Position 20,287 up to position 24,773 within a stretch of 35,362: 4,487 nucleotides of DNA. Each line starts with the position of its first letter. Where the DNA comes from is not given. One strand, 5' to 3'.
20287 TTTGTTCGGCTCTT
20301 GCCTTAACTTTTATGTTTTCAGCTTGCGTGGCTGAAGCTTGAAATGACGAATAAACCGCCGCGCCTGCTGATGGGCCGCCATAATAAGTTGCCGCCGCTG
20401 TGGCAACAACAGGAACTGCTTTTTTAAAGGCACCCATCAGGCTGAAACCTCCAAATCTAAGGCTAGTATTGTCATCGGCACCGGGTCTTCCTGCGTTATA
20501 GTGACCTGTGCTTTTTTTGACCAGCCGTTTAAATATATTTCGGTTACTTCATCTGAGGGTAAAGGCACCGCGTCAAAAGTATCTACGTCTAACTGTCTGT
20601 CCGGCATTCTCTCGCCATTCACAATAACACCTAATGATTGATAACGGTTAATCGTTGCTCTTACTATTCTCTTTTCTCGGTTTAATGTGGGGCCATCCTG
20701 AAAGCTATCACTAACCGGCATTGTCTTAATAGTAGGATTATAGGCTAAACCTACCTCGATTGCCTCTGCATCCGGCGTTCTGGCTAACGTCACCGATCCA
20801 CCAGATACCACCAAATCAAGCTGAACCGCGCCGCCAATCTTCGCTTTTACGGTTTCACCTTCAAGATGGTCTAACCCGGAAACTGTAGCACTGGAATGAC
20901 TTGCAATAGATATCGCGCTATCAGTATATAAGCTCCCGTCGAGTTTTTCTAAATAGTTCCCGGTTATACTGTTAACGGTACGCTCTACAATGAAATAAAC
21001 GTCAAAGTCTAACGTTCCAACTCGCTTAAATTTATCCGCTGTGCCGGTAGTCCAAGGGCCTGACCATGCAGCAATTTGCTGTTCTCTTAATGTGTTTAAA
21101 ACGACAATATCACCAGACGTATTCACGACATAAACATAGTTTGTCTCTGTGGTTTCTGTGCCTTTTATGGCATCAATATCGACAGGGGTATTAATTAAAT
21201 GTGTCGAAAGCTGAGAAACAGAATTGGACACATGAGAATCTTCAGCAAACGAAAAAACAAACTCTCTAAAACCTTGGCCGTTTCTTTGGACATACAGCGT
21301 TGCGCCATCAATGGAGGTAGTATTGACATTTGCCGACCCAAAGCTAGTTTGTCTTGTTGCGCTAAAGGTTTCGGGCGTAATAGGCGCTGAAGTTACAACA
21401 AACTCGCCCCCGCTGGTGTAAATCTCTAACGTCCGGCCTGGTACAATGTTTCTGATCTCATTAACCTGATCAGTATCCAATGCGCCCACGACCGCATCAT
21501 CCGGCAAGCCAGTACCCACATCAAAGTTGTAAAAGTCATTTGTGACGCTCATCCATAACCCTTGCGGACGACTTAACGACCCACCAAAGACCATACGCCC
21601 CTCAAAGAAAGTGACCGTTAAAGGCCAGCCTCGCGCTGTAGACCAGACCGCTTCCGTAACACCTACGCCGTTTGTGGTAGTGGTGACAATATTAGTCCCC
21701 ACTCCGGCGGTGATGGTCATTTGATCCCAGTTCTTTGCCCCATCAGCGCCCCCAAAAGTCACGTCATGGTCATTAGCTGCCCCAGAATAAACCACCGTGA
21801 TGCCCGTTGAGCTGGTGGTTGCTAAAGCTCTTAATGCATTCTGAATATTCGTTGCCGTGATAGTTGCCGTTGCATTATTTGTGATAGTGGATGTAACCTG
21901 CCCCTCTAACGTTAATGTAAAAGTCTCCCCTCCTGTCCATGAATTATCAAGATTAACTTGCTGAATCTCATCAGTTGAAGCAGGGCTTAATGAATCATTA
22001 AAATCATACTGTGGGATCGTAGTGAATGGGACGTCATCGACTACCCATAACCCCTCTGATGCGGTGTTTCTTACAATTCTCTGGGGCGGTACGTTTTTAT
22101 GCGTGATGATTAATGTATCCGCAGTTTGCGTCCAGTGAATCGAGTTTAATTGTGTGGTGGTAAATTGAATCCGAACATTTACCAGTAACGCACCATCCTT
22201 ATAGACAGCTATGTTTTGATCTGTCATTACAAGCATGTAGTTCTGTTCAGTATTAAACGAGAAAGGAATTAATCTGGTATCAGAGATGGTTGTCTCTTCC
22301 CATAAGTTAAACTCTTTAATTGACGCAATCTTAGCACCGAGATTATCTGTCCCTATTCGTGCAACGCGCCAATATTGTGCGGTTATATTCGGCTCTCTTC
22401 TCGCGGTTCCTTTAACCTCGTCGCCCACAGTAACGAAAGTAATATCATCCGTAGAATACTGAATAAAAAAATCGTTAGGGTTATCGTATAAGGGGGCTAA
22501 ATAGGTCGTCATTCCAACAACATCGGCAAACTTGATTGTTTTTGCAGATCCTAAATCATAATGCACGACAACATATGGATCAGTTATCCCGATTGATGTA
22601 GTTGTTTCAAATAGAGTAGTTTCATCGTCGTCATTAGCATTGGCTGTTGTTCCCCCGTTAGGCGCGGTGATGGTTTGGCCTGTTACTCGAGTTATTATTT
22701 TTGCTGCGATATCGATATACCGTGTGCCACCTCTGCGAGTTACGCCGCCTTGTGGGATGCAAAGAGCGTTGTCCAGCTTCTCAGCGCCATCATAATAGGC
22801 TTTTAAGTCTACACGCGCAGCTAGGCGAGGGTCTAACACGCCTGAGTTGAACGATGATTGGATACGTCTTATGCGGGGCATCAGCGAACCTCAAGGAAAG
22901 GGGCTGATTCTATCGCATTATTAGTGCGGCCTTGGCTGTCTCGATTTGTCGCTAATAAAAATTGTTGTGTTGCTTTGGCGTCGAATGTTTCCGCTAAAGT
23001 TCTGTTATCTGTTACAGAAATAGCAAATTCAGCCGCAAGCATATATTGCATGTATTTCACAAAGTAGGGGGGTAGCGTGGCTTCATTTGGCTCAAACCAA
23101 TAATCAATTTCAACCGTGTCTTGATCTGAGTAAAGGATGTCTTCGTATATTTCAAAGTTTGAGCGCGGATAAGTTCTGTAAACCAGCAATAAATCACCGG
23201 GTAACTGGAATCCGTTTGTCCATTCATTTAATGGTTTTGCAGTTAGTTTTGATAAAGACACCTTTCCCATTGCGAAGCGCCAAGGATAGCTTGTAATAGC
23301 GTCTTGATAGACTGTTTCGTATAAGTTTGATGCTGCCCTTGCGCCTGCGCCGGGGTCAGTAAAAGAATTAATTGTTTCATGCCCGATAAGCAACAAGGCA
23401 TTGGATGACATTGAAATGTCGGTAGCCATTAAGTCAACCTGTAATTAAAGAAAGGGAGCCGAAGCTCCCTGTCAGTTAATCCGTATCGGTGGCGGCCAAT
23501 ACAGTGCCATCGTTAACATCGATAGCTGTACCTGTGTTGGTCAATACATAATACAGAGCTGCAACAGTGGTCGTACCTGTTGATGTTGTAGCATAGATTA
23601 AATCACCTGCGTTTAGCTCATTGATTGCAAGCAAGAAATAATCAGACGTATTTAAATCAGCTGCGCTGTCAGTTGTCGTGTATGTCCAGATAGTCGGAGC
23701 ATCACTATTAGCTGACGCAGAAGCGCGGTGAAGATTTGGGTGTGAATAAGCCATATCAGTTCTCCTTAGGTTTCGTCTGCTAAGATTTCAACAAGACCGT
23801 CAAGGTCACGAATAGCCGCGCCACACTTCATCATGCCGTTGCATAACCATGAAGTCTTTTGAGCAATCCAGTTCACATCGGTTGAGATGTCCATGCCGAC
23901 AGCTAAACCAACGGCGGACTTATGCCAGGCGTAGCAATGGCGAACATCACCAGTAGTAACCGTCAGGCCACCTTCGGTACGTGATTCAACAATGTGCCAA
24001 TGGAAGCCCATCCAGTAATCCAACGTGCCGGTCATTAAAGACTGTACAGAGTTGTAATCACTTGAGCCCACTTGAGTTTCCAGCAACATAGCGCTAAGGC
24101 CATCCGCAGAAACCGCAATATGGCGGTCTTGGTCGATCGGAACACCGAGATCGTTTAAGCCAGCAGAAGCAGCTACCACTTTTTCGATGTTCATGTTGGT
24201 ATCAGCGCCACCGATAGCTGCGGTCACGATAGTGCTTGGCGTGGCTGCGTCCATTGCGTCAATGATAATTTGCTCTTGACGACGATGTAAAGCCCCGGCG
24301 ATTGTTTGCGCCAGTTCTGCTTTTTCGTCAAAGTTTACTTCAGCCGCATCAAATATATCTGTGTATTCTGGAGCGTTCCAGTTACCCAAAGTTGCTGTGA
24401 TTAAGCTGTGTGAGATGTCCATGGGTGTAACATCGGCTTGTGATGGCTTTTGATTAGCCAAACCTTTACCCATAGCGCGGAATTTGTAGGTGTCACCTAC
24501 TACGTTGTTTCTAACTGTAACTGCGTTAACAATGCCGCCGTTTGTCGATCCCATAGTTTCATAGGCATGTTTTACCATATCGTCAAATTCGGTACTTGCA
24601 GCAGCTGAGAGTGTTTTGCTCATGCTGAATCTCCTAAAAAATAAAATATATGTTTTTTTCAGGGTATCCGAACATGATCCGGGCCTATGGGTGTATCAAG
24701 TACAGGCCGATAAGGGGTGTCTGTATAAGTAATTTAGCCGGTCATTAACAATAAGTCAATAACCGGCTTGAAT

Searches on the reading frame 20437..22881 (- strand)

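Call 58: search_protein_families(library=phrogs, max_evalue=0.001, proteins=[window:20437-22881:-])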
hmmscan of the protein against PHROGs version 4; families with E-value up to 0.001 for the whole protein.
window:20437-22881:- (814 aa): 4 families
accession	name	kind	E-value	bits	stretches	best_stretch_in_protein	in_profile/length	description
phrog_376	-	tail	1.2e-136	458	2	201-813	65-708/712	tail protein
phrog_15566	-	tail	1.1e-58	200.1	2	409-656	37-287/552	tail protein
phrog_20269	-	unknown function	7.1e-19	69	2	201-296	64-165/374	-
phrog_30010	-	unknown function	8.8e-09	35.6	1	538-652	191-304/517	-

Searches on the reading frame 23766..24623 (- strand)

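Call 58: search_protein_families(library=phrogs, max_evalue=0.001, proteins=[window:23766-24623:-])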
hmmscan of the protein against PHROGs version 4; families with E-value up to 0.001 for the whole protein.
window:23766-24623:- (285 aa): 2 families
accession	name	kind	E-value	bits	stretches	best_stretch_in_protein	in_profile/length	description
phrog_3437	-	head and packaging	4.7e-56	191.2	1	1-282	3-291/294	major head protein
phrog_267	-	head and packaging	5.2e-12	46.6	1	12-284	44-327/410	major head protein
